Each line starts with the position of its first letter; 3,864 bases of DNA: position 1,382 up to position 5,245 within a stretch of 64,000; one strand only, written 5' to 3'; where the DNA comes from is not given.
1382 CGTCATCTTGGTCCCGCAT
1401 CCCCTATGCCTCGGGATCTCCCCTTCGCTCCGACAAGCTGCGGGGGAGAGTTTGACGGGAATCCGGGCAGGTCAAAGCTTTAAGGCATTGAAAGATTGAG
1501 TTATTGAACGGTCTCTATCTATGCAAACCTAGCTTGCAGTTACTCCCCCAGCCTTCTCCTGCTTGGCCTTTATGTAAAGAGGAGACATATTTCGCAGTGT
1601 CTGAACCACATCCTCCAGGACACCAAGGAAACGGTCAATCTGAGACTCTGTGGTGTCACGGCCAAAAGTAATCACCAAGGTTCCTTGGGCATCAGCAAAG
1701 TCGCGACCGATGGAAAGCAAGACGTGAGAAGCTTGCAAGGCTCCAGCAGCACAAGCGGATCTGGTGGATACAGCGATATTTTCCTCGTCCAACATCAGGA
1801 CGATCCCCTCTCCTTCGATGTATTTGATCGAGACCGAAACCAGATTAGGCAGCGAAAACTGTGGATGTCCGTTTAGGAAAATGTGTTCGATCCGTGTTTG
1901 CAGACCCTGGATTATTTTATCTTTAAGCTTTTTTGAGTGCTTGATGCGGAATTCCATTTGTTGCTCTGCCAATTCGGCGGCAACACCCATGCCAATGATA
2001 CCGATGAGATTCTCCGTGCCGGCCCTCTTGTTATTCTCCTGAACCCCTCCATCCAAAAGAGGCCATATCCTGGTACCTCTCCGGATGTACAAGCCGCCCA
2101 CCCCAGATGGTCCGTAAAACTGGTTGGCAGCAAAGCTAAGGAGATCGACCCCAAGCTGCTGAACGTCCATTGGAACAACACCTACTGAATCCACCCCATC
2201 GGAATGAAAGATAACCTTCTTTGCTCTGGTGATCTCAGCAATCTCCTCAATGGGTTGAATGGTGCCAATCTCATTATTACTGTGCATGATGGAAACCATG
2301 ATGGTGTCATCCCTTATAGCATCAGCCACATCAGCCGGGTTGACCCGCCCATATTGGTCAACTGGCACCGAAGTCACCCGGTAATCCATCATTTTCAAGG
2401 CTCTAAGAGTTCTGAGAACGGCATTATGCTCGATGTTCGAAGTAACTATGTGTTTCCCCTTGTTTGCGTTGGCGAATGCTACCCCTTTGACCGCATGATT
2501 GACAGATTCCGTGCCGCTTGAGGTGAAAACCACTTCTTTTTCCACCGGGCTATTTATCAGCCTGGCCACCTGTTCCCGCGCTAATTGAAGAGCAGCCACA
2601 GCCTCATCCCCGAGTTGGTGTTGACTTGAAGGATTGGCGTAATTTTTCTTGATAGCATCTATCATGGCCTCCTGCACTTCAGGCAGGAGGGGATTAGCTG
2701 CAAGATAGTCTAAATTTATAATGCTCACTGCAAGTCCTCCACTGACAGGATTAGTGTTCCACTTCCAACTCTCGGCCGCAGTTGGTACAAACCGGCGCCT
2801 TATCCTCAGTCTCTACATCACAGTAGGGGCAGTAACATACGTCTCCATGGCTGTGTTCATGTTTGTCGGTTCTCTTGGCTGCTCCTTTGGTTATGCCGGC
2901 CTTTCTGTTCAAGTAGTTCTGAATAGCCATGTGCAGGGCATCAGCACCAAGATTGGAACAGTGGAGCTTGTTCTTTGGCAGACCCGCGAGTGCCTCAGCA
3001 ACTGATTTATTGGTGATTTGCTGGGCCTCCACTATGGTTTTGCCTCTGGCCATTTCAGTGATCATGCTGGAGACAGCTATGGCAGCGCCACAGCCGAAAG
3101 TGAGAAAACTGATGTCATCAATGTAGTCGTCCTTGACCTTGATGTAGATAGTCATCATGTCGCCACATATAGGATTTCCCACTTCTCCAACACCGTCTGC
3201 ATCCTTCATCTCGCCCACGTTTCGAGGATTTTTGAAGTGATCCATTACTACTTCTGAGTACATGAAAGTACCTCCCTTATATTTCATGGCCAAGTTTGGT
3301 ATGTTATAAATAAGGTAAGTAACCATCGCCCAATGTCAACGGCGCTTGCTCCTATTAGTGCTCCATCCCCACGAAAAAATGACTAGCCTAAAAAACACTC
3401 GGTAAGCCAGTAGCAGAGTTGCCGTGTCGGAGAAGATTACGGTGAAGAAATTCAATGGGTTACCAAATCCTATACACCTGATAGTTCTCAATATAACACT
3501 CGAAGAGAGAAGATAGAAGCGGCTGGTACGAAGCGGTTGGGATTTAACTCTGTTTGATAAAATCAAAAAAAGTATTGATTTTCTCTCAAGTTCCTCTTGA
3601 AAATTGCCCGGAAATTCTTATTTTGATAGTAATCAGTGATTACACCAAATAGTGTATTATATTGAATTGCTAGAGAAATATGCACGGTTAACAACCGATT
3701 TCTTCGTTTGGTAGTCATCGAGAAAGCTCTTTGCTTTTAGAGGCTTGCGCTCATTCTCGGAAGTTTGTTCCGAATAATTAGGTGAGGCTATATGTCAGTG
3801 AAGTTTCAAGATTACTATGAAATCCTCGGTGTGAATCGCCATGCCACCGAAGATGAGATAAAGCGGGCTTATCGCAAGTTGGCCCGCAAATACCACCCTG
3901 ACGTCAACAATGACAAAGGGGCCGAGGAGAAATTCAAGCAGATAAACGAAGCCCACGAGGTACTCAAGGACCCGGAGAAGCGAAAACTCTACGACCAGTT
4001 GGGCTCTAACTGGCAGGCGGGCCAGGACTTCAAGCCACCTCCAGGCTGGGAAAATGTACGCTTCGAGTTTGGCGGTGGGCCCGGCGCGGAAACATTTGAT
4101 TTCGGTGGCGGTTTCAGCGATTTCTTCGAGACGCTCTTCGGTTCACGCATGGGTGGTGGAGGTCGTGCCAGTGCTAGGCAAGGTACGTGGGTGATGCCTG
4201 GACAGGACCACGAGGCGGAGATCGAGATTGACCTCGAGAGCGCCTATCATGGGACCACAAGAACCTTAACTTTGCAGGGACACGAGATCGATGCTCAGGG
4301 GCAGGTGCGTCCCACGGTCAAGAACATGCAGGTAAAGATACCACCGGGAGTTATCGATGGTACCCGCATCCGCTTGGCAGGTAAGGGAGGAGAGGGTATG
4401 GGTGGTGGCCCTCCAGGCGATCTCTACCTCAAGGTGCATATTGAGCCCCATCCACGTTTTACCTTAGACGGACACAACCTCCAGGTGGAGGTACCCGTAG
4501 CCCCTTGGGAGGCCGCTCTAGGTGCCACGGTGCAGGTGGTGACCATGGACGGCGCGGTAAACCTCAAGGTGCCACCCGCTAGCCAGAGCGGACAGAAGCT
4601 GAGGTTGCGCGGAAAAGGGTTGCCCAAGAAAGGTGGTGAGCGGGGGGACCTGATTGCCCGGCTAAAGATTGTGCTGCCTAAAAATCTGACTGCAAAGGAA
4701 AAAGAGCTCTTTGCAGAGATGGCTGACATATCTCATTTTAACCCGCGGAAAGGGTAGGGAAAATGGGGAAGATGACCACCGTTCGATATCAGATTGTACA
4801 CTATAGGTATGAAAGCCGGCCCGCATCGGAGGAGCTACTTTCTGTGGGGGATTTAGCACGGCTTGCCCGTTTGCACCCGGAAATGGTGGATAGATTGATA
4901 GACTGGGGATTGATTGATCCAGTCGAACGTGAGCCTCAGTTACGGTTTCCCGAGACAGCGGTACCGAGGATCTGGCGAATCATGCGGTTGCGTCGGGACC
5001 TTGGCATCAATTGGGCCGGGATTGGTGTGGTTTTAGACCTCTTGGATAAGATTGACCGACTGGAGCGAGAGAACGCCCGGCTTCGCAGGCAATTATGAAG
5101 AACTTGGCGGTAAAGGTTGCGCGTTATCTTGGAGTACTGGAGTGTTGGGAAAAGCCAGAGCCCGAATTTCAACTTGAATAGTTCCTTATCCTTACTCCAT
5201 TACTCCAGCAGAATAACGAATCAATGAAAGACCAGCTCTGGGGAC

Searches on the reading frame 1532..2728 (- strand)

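Call 71: search_protein_families(library=pfam, proteins=[window:1532-2728:-], max_evalue=0.00001)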
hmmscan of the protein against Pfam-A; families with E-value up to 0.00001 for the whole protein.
window:1532-2728:- (399 aa): 1 family
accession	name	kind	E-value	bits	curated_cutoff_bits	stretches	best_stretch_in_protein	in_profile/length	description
PF00266.25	Aminotran_5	-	1.2e-72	245.4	21.5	1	4-367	1-371/371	Aminotransferase class-V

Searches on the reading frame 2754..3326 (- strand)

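Call 71: search_protein_families(library=pfam, proteins=[window:2754-3326:-], max_evalue=0.00001)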
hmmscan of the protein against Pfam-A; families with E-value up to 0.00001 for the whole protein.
window:2754-3326:- (191 aa): 1 family
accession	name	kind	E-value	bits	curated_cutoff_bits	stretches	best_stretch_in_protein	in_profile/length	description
PF01592.21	NifU_N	-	8.3e-48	162.2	22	1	22-142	1-124/127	NifU-like N terminal domain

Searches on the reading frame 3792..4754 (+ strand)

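Call 71: search_protein_families(library=pfam, proteins=[window:3792-4754:+], max_evalue=0.00001)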
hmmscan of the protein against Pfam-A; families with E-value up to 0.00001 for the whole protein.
window:3792-4754:+ (321 aa): 2 families
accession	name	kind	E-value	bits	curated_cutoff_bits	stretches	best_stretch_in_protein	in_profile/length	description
PF01556.23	DnaJ_C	-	4.9e-48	163.5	26.6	1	141-296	2-152/152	DnaJ C terminal domain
PF00226.36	DnaJ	-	3.1e-29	101.3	27.8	1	7-68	1-63/63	DnaJ domain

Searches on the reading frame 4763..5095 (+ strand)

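Call 71: search_protein_families(library=pfam, proteins=[window:4763-5095:+], max_evalue=0.00001)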
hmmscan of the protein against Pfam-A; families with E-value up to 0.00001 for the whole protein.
window:4763-5095:+ (111 aa): 1 family
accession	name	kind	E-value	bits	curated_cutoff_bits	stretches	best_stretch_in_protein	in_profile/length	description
PF13591.12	MerR_2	-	1.6e-20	73.1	29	1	29-109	4-84/84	MerR HTH family regulatory protein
